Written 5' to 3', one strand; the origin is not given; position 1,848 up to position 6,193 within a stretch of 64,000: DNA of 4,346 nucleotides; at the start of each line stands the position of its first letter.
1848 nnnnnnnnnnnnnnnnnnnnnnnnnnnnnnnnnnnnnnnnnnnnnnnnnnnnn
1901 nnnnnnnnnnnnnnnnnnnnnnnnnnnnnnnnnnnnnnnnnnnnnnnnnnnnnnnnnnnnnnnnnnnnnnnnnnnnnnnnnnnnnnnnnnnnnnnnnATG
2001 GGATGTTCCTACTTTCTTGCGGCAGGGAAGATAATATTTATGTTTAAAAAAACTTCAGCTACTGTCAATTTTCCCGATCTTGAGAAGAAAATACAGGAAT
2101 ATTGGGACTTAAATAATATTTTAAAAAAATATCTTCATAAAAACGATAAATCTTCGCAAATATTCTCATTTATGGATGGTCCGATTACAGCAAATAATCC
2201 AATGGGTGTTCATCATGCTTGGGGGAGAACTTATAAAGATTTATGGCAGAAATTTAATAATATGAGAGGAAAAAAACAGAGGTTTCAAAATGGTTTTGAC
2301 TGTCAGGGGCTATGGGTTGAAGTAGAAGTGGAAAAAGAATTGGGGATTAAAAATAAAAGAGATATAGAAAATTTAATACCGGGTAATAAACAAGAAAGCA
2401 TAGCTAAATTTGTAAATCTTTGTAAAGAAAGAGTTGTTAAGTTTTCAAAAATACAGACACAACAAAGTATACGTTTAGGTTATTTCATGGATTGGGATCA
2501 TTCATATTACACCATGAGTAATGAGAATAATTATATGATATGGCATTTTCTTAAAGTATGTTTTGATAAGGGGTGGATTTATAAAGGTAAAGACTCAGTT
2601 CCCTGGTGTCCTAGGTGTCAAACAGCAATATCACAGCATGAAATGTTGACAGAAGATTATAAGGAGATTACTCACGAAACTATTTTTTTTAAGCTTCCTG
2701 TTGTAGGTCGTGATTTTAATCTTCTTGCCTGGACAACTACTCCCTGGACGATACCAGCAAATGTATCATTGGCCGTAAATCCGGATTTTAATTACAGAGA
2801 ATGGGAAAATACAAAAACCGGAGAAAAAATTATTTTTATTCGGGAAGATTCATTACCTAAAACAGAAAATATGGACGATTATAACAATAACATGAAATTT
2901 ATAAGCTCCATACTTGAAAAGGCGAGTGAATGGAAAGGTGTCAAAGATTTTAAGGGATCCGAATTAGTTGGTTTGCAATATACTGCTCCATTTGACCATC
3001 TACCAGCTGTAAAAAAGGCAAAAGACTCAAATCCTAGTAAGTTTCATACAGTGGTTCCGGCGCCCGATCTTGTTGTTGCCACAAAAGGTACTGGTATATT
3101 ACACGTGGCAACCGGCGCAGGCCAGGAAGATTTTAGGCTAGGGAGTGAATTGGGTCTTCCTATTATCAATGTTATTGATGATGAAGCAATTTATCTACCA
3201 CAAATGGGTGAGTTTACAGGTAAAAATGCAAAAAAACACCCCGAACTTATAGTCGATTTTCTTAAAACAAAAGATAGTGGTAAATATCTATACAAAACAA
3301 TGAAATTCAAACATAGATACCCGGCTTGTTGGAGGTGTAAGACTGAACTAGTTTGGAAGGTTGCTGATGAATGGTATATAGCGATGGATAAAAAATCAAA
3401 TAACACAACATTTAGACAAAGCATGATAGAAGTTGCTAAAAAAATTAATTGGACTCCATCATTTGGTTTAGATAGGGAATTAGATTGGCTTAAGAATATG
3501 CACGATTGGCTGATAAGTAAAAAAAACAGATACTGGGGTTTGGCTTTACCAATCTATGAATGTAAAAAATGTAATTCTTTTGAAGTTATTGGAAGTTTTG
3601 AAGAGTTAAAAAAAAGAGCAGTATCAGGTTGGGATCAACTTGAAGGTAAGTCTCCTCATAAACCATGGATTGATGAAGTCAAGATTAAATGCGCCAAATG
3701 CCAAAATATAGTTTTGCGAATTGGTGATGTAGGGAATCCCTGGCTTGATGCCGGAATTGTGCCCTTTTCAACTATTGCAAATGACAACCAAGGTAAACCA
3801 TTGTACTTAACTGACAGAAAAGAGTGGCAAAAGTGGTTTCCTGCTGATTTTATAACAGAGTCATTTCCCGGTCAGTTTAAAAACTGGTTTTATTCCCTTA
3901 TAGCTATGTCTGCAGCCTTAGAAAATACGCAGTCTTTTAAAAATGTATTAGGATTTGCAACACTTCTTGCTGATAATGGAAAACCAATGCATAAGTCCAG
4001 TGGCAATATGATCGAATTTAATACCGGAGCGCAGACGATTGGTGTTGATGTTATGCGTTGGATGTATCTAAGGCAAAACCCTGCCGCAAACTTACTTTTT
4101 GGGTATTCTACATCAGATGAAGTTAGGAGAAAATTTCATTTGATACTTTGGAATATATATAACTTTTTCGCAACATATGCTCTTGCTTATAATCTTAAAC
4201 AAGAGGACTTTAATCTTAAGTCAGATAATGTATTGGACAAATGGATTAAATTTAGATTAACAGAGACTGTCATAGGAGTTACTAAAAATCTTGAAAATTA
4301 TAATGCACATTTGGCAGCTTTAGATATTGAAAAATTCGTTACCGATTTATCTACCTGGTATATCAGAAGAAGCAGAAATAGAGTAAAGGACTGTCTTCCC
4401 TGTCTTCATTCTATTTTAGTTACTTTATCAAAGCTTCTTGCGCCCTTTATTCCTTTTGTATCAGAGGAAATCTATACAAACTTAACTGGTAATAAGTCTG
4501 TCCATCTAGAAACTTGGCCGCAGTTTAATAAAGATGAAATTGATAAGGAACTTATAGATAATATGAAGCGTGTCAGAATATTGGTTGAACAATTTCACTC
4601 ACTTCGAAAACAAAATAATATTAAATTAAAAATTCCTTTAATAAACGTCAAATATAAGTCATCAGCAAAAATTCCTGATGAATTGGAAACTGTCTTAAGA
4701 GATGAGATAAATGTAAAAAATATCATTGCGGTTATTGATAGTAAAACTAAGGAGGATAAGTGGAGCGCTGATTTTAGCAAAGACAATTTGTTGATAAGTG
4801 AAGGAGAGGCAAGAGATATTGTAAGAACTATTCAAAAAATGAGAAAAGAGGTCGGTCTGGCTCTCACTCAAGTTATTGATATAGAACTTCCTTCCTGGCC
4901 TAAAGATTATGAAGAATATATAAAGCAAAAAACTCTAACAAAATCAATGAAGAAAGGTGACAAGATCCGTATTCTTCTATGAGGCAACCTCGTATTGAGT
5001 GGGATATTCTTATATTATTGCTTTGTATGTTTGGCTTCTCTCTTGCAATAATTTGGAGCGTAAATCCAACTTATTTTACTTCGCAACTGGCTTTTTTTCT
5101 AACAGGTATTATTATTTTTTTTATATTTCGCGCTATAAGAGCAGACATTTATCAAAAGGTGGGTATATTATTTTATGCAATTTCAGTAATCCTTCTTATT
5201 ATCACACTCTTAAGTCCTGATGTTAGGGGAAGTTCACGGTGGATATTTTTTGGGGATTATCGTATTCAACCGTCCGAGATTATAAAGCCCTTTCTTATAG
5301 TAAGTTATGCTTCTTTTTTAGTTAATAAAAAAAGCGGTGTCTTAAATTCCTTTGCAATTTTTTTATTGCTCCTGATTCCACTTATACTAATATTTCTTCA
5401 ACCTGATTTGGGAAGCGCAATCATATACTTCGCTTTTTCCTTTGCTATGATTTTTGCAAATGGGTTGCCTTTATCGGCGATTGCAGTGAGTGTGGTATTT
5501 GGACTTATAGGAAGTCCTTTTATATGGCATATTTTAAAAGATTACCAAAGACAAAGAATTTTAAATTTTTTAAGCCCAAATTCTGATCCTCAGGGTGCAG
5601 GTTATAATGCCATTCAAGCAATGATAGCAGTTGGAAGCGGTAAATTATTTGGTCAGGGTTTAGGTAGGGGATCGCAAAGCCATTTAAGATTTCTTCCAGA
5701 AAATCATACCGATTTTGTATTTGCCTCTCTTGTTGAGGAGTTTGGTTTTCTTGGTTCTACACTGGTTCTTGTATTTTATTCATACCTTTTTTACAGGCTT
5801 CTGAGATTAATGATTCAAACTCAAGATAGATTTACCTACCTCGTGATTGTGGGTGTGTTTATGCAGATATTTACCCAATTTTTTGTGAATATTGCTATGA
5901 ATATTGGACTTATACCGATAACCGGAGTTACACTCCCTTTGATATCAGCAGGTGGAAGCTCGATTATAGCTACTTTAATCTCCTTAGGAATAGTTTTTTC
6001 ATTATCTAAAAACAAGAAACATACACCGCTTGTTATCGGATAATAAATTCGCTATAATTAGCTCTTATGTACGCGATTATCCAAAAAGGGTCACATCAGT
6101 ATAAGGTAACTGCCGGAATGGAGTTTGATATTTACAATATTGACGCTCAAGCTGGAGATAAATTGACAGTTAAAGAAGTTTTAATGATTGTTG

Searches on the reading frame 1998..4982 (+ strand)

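Call 32: search_protein_families(library=pfam, proteins=[window:1998-4982:+], max_evalue=0.00001)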
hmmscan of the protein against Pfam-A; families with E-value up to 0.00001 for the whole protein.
window:1998-4982:+ (994 aa): 4 families
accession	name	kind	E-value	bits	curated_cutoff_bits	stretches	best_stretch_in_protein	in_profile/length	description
PF00133.28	tRNA-synt_1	-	5.6e-72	243.2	22.7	1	32-691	2-403/414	tRNA synthetases class I (I, L, M and V)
PF08264.19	Anticodon_1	-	2.4e-28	99.3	25.1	1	747-881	1-144/148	Anticodon-binding domain of tRNA ligase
PF09334.17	tRNA-synt_1g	-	8.1e-09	35.1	20.1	0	582-698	248-362/391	tRNA synthetases class I (M)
PF19302.4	DUF5915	-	1.9e-07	31.3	27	1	932-986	112-172/195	Domain of unknown function (DUF5915)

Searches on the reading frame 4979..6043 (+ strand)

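Call 32: search_protein_families(library=pfam, proteins=[window:4979-6043:+], max_evalue=0.00001)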
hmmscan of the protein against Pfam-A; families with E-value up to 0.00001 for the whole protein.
window:4979-6043:+ (354 aa): 1 family
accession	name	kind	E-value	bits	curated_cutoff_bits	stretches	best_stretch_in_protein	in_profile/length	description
PF01098.24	FTSW_RODA_SPOVE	-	2.3e-89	300.3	26.4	1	27-347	27-355/356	Cell cycle protein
